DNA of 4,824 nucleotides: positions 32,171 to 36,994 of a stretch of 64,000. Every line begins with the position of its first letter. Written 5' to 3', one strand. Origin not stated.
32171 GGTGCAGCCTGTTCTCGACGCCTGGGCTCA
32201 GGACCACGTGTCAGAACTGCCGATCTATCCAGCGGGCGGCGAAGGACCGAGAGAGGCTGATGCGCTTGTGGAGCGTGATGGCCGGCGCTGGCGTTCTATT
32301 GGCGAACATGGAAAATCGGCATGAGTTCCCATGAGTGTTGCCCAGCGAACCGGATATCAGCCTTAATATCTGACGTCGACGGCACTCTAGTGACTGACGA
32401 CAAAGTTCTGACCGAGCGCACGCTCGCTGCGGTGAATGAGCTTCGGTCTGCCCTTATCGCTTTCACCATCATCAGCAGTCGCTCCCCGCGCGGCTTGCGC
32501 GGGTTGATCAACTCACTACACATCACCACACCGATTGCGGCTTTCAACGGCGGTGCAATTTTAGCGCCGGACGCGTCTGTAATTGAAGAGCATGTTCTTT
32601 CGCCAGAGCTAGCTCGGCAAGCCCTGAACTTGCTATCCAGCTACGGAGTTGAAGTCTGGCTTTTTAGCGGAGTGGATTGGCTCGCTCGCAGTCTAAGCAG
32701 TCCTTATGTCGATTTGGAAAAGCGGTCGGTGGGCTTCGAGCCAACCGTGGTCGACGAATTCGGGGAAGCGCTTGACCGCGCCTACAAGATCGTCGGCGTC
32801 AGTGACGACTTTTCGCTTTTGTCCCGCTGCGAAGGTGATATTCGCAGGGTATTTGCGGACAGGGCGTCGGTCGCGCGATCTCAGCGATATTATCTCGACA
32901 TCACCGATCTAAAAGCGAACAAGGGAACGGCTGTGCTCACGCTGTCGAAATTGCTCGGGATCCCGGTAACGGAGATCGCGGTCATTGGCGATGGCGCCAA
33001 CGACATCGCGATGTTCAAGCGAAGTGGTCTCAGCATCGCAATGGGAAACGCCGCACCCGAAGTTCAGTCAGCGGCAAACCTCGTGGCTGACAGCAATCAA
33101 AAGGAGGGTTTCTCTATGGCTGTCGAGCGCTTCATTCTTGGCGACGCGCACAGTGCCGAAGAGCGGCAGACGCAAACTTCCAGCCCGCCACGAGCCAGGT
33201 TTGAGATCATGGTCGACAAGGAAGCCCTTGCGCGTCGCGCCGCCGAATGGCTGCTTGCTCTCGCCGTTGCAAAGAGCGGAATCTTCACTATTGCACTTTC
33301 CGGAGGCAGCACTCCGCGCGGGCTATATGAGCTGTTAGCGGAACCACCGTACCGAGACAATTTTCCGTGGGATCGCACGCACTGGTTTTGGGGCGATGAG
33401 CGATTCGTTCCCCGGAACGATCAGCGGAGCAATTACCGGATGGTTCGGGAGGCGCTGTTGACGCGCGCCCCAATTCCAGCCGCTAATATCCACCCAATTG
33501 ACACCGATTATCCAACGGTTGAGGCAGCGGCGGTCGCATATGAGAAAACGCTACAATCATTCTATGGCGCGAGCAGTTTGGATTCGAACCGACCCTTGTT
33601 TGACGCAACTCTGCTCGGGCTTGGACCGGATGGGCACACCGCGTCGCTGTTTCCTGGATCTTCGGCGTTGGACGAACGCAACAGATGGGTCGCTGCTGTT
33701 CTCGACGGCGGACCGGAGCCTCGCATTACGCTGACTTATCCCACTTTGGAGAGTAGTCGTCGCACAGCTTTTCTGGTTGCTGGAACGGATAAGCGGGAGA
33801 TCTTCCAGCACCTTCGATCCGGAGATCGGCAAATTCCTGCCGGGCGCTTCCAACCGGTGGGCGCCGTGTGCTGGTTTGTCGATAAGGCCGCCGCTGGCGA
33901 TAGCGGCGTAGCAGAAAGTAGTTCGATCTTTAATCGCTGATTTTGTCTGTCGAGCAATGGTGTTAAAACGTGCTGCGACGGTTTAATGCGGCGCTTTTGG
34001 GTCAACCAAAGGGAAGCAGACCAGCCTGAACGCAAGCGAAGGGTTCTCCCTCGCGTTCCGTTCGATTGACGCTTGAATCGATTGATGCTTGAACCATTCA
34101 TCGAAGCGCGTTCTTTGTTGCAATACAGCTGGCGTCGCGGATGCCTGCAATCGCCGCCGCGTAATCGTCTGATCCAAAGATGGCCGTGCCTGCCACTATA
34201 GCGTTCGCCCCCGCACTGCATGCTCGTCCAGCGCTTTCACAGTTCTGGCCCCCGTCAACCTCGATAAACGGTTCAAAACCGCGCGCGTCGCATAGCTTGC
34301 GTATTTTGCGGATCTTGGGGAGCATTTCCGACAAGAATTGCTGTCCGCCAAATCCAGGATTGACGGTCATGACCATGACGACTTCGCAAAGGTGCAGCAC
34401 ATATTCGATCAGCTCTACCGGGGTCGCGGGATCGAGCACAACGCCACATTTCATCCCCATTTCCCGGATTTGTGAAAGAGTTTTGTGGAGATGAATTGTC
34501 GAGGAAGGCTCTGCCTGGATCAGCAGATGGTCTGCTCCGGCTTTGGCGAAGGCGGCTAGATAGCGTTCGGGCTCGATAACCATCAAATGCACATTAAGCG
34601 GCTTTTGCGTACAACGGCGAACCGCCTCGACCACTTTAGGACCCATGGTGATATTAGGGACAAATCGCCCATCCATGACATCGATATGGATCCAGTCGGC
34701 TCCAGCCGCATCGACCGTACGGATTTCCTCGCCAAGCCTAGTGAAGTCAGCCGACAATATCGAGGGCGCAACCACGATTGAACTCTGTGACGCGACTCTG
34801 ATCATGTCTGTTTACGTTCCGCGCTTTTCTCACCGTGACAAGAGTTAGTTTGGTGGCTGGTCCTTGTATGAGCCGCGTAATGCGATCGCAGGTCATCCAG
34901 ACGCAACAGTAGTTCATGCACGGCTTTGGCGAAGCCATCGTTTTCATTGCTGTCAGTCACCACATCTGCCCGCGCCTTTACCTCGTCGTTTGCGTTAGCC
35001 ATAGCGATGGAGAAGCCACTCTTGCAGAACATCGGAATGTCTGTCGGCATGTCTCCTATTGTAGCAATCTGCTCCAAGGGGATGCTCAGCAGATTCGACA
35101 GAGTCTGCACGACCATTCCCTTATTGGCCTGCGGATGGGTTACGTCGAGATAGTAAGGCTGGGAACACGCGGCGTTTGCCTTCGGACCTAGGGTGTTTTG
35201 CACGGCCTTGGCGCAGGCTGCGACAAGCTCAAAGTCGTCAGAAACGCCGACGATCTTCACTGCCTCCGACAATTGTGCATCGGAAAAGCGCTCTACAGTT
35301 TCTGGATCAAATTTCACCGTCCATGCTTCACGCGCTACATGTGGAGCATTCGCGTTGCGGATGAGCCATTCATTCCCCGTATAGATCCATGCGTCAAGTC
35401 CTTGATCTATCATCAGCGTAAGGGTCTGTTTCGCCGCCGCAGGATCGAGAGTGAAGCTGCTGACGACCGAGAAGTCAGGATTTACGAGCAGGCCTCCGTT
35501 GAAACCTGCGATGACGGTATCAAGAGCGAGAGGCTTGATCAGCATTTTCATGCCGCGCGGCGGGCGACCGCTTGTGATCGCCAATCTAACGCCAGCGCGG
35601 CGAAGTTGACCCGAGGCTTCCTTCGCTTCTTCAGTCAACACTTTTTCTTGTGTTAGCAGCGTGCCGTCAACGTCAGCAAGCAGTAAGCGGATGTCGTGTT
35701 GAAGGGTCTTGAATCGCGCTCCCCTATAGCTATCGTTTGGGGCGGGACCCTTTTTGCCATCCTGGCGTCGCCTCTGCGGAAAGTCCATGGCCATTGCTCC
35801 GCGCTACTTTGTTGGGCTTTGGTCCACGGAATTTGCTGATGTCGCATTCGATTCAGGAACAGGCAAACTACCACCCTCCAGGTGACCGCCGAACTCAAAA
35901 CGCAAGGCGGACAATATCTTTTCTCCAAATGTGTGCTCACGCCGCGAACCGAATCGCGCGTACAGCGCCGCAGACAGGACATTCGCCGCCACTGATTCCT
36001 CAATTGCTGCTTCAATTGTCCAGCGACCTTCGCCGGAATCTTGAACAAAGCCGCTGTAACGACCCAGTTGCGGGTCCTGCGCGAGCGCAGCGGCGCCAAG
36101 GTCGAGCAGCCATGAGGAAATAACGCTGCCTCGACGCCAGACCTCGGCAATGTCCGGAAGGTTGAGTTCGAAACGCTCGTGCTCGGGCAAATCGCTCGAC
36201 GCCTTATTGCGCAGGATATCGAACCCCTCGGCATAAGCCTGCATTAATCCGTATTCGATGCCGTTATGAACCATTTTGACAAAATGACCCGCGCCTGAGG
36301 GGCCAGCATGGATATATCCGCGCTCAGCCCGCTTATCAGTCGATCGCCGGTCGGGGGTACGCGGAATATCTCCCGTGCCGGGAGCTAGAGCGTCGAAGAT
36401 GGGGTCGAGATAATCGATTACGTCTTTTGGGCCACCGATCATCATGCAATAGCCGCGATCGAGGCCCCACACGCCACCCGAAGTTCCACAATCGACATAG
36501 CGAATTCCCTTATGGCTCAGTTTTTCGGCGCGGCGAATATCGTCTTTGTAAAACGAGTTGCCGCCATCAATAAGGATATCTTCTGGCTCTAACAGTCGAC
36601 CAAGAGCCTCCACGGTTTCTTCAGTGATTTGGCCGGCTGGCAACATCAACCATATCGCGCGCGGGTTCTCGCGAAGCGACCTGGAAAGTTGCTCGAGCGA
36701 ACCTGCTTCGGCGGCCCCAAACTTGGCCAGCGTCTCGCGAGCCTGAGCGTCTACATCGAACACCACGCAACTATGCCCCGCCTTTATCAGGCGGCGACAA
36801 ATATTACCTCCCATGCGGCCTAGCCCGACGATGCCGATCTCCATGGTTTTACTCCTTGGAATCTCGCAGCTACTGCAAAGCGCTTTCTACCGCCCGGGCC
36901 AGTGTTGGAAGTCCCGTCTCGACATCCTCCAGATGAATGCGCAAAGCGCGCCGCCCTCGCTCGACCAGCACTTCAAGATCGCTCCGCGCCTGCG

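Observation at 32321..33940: Gene fusion of a Cof-type HAD phosphatase with 6-phosphogluconolactonase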

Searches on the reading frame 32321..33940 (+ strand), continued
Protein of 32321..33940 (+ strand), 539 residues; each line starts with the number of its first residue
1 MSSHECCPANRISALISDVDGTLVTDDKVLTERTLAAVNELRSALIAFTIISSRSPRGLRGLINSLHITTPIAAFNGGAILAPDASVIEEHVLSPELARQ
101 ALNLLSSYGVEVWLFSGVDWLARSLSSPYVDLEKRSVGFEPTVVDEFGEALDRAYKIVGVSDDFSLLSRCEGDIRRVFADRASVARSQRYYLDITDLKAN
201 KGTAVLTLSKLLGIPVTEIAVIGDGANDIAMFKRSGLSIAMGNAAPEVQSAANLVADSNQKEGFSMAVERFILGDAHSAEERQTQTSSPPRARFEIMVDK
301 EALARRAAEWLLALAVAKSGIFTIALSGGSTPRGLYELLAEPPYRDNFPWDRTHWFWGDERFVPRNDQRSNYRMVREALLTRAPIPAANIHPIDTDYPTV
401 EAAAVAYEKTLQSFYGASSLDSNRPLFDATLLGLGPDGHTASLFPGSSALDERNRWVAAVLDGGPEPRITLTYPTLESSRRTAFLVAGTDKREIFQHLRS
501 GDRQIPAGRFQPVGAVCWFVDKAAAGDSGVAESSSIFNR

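Call 78: fold_search(model_id=the predicted structure, library=pdb)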
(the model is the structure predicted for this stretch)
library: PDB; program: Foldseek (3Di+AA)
matches with E <= 10: 1029; with E <= 0.001: 219
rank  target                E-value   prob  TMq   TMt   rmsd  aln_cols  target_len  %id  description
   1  4dwo                  2.5e-23  1.00  0.46  0.90   2.1       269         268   24  Crystal structure of a haloacid dehalogenase-like hydrolase (Target EFI-900331) from Bacteroides thetaiotaomicron with b (released 2012-03-28)
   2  3niw                  2.1e-22  1.00  0.45  0.86   2.7       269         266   24  Crystal structure of a haloacid dehalogenase-like hydrolase from Bacteroides thetaiotaomicron (released 2010-06-30)
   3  1rkq_A                9.5e-22  1.00  0.47  0.90   2.1       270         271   26  Crystal structure of HAD-like phosphatase yidA from E. coli (released 2004-03-09)
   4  3mpo_B                3.9e-20  1.00  0.43  0.82   3.3       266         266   24  The crystal structure of a hydrolase from Lactobacillus brevis (released 2010-05-12)
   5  1nrw                  8.9e-20  1.00  0.46  0.84   2.3       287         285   22  The structure of a HALOACID DEHALOGENASE-LIKE HYDROLASE FROM B. SUBTILIS (released 2003-07-29)
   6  3pgv_B                1.1e-19  1.00  0.45  0.91   2.1       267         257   21  Crystal structure of a haloacid dehalogenase-like hydrolase (KPN_04322) from Klebsiella pneumoniae subsp. pneumoniae M (released 2010-12-15)
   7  3pgv_C                1.8e-19  1.00  0.45  0.91   2.5       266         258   21  Crystal structure of a haloacid dehalogenase-like hydrolase (KPN_04322) from Klebsiella pneumoniae subsp. pneumoniae M (released 2010-12-15)
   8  3r4c                  2.0e-19  1.00  0.43  0.83   3.2       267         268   25  Divergence of Structure and Function Among Phosphatases of the Haloalkanoate (HAD) Enzyme Superfamily: Analysis of BT166 (released 2011-10-26)
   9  3pgv_A                2.4e-19  1.00  0.44  0.89   2.9       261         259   21  Crystal structure of a haloacid dehalogenase-like hydrolase (KPN_04322) from Klebsiella pneumoniae subsp. pneumoniae M (released 2010-12-15)
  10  2pq0_A                4.7e-19  1.00  0.41  0.81   3.5       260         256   23  Crystal structure of Hyopthetical protein (gk_1056) from geobacillus Kaustophilus HTA426 (released 2008-05-06)
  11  3mpo_C                5.3e-19  1.00  0.41  0.80   3.4       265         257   22  The crystal structure of a hydrolase from Lactobacillus brevis (released 2010-05-12)
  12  1nf2_A                6.2e-19  1.00  0.42  0.79   3.3       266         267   24  X-ray crystal structure of TM0651 from Thermotoga maritima (released 2003-09-16)
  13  4zev_A                3.9e-18  1.00  0.46  0.83   2.2       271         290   20  Crystal structure of PfHAD1 in complex with mannose-6-phosphate (released 2015-09-09)
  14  4qjb_A                5.7e-18  1.00  0.45  0.82   2.3       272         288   20  Crystal structure of the sugar phosphatase PfHAD1 from Plasmodium falciparum (released 2014-07-02)
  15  1y89_A                6.4e-18  1.00  0.37  0.80   4.4       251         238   30  Crystal Structure of devB protein (released 2005-01-25)
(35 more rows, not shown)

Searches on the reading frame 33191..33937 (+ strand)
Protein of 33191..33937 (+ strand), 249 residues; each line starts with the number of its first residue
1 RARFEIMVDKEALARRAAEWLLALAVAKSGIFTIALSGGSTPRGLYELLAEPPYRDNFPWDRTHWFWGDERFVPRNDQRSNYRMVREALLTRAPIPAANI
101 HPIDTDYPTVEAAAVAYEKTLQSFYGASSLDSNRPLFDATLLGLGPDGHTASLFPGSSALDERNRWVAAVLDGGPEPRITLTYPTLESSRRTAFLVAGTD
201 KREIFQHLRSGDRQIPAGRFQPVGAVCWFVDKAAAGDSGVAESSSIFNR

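Call 27: search_solved_structures(query=window:33191-33937:+, max_evalue=1e-10, show_alignments=1)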
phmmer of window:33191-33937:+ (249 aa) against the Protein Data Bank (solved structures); distinct sequences matched with E-value up to 1e-10: 16.
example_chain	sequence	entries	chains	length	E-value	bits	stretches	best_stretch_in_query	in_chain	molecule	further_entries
1y89_A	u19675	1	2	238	1.1e-35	126.7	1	10-236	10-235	devB protein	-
3ico_A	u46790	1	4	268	3.2e-34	121.9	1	4-235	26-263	6-phosphogluconolactonase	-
3oc6_A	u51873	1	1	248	9e-34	120.4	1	13-236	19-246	6-phosphogluconolactonase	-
4tm7_A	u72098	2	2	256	1.3e-33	119.8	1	13-236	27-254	6-phosphogluconolactonase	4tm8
1pbt_A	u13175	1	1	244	7.3e-32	114.1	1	27-233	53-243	6-phosphogluconolactonase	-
1vl1_A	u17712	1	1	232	1.4e-31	113.2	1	27-232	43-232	6-phosphogluconolactonase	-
3tx2_A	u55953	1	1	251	6.2e-31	111.1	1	8-237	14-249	Probable 6-phosphogluconolactonase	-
8em2_A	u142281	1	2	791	1.1e-27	100.5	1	22-231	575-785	GDH/6PGL endoplasmic bifunctional protein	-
6vye_A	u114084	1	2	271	2.4e-25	92.8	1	32-235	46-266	6-phosphogluconolactonase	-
3e7f_A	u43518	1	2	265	1.5e-22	83.6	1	28-235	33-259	6-phosphogluconolactonase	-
2j0e_A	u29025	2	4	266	1.5e-22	83.6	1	28-235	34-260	6-PHOSPHOGLUCONOLACTONASE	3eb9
3lwd_A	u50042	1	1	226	7.3e-22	81.4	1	13-223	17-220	6-phosphogluconolactonase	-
3ch7_A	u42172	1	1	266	5.9e-18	68.6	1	24-232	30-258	6-phosphogluconolactonase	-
3css_A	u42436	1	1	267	6e-18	68.6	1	24-232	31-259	6-phosphogluconolactonase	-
3nwp_A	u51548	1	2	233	2e-15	60.3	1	13-212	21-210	6-phosphogluconolactonase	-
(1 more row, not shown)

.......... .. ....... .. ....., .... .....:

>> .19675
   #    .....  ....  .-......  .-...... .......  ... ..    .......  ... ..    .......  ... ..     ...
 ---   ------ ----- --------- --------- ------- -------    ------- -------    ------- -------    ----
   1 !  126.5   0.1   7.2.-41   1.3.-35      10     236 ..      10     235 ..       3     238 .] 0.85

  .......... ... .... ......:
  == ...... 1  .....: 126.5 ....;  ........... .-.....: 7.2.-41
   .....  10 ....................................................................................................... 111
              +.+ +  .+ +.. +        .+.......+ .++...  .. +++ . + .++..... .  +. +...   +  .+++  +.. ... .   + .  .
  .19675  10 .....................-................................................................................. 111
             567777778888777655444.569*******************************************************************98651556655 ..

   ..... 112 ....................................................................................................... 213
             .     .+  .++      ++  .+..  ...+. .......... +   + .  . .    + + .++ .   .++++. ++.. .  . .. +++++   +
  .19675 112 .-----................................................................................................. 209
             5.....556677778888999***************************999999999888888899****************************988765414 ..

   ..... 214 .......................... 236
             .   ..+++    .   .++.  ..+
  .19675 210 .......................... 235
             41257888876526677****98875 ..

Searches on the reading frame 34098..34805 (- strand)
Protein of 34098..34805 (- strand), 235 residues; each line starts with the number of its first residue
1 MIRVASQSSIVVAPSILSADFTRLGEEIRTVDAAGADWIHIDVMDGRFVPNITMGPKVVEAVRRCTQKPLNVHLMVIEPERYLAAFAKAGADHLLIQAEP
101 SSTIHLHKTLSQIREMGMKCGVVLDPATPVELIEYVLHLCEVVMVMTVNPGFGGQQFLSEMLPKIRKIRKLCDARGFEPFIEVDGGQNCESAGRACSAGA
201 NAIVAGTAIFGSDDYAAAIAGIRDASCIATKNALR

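Call 3: search_protein_families(library=pfam, proteins=[window:34098-34805:-])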
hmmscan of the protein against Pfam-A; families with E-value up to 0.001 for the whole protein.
window:34098-34805:- (235 aa): 1 family
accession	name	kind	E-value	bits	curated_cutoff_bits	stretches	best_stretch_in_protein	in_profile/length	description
PF00834.25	Ribul_P_3_epim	-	2.7e-79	265.6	21.1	1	12-210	2-198/198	Ribulose-phosphate 3 epimerase family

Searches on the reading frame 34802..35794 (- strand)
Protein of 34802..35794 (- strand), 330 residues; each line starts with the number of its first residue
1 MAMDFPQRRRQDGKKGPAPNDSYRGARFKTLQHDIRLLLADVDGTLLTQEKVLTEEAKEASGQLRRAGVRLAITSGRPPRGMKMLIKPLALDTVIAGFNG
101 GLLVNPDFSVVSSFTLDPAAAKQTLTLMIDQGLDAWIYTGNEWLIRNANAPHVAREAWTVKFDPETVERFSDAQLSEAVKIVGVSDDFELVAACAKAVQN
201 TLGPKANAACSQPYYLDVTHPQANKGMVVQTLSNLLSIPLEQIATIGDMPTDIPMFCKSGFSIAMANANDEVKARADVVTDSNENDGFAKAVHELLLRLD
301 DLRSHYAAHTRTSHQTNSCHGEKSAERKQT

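Call 3: search_protein_families(library=pfam, proteins=[window:34802-35794:-])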
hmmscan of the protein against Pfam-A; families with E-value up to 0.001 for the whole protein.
window:34802-35794:- (330 aa): 4 families
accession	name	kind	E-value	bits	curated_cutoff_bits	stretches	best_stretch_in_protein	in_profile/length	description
PF08282.18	Hydrolase_3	-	5e-56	190.7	20.9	1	39-291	2-254/255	haloacid dehalogenase-like hydrolase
PF05116.19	S6PP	-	1.1e-10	42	20.3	1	206-274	147-216/247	Sucrose-6F-phosphate phosphohydrolase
PF12710.13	HAD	-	2.4e-05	25.3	27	0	49-101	82-142/189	haloacid dehalogenase-like hydrolase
PF00702.32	Hydrolase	-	0.00021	22.2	26.4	0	41-93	86-139/191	haloacid dehalogenase-like hydrolase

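Call 4: search_protein_families(library=ncbifam, proteins=[window:34802-35794:-])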
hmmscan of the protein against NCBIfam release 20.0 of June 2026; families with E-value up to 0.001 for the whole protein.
window:34802-35794:- (330 aa): 19 families
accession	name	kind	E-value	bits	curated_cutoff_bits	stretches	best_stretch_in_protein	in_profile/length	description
TIGR00099.1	Cof-subfamily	subfamily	9.2e-48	163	137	1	38-291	2-255/256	Cof-type HAD-IIB family hydrolase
NF007806.0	PRK10513.1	equivalog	1.5e-29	103.2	273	2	191-297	164-269/270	sugar-phosphatase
NF007821.0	PRK10530.1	equivalog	2e-26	92.9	274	1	35-296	3-271/272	pyridoxal phosphatase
NF002245.0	PRK01158.1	equivalog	1.6e-23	83.2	198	2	214-297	147-230/233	phosphoglycolate phosphatase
TIGR01487.1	Pglycolate_arch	equivalog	3.7e-22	79.2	122.75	1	214-288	137-211/215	phosphoglycolate phosphatase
TIGR01484.1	HAD-SF-IIB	subfamily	1.1e-21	77.9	41.8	1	37-265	1-221/221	HAD-IIB family hydrolase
TIGR01482.1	SPP-subfamily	subfamily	5.3e-20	72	107.15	1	195-296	121-221/225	sucrose-phosphate phosphatase subfamily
NF011705.0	PRK15126.1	equivalog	1.8e-18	66.9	336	1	36-275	3-239/272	HMP-PP phosphatase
NF045966.1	YcsE_rel_Pase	equivalog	3.2e-16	59.6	220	1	35-295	2-262/265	YcsE-related riboflavin metabolism phosphatase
NF008213.0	PRK10976.1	equivalog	8.6e-15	55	386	1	38-295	5-263/266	sugar/pyridoxal phosphate phosphatase YigL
TIGR01670.1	KdsC-phosphatas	subfamily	6.1e-12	45.7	106.95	1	222-299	74-151/154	3-deoxy-D-manno-octulosonate 8-phosphate phosphatase, YrbI family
TIGR01486.1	HAD-SF-IIB-MPGP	subfamily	1.4e-10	40.9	164.75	2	39-108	3-72/257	mannosyl-3-phosphoglycerate phosphatase family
NF007019.0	PRK09484.1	equivalog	2.4e-10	40.4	208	1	221-299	97-175/187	3-deoxy-manno-octulosonate-8-phosphatase KdsC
TIGR00338.1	serB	equivalog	1.2e-06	28.3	144.15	1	223-282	151-209/219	phosphoserine phosphatase SerB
TIGR01491.1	HAD-SF-IB-PSPlk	hypoth_equivalog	2.3e-06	27.5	151.9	0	223-269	146-194/201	phosphoserine phosphatase-like hydrolase, archaeal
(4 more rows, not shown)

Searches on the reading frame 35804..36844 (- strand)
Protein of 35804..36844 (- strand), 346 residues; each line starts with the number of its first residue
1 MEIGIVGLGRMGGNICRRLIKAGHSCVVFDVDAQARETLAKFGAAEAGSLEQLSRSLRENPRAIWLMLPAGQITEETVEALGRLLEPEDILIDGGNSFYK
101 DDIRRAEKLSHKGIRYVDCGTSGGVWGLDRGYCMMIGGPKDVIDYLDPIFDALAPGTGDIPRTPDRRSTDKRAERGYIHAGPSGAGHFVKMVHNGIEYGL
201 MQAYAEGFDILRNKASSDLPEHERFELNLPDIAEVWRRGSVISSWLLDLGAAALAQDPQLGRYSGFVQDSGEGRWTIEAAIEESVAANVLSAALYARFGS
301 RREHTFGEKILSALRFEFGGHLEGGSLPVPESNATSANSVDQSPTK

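Call 3: search_protein_families(library=pfam, proteins=[window:35804-36844:-])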
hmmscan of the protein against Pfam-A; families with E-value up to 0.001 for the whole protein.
window:35804-36844:- (346 aa): 4 families
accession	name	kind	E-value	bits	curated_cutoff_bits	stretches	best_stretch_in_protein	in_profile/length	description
PF03446.21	NAD_binding_2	-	5.9e-36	124.3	21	1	2-154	1-153/161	NAD binding domain of 6-phosphogluconate dehydrogenase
PF00393.24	6PGD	-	1.5e-20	74.2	27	1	186-303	1-116/290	6-phosphogluconate dehydrogenase, C-terminal domain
PF02254.24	TrkA_N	-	0.00019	22.2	23.8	1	4-43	2-41/116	TrkA-N domain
PF03807.23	F420_oxidored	-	0.00041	21.3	21.6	1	3-43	2-45/94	NADP oxidoreductase coenzyme F420-dependent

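Call 4: search_protein_families(library=ncbifam, proteins=[window:35804-36844:-])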
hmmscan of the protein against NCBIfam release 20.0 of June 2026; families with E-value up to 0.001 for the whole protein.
window:35804-36844:- (346 aa): 12 families
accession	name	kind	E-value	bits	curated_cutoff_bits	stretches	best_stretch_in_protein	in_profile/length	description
NF007161.0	PRK09599.1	subfamily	4.5e-138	459.5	271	1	1-323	1-298/302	NADP-dependent phosphogluconate dehydrogenase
TIGR00872.1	gnd_rel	equivalog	3.6e-111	371.2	297.2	1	1-322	1-294/299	phosphogluconate dehydrogenase (NAD(+)-dependent, decarboxylating)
NF006765.0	PRK09287.1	equivalog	8.6e-60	203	413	1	2-303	5-294/476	NADP-dependent phosphogluconate dehydrogenase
TIGR00873.1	gnd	equivalog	1.3e-53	182.5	426.7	1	2-301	1-287/467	decarboxylating NADP(+)-dependent phosphogluconate dehydrogenase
NF008592.0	PRK11559.1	equivalog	3.1e-16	59.5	397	1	1-154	3-156/296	2-hydroxy-3-oxopropionate reductase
TIGR01692.1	HIBADH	equivalog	1.2e-15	57.7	291.6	1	6-153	2-149/288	3-hydroxyisobutyrate dehydrogenase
TIGR01505.1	tartro_sem_red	equivalog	3.9e-14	52.5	340.75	1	3-154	2-153/291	2-hydroxy-3-oxopropionate reductase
NF043037.1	ThreonDh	equivalog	6.4e-11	42.2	350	1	2-154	4-156/297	L-threonate dehydrogenase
NF012005.0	PRK15461.1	equivalog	2.6e-10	40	348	1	3-119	4-119/298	sulfolactaldehyde 3-reductase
NF011633.0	PRK15059.1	equivalog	1.1e-08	34.6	451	1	1-153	1-152/292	2-hydroxy-3-oxopropionate reductase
NF042925.1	FHMPC_DH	equivalog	5.6e-05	22.6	500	1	2-61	2-61/304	5-formyl-3-hydroxy-2-methylpyridine 4-carboxylate 5-dehydrogenase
NF005650.0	PRK07417.1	equivalog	0.0002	20.8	290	1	1-95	2-92/281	prephenate/arogenate dehydrogenase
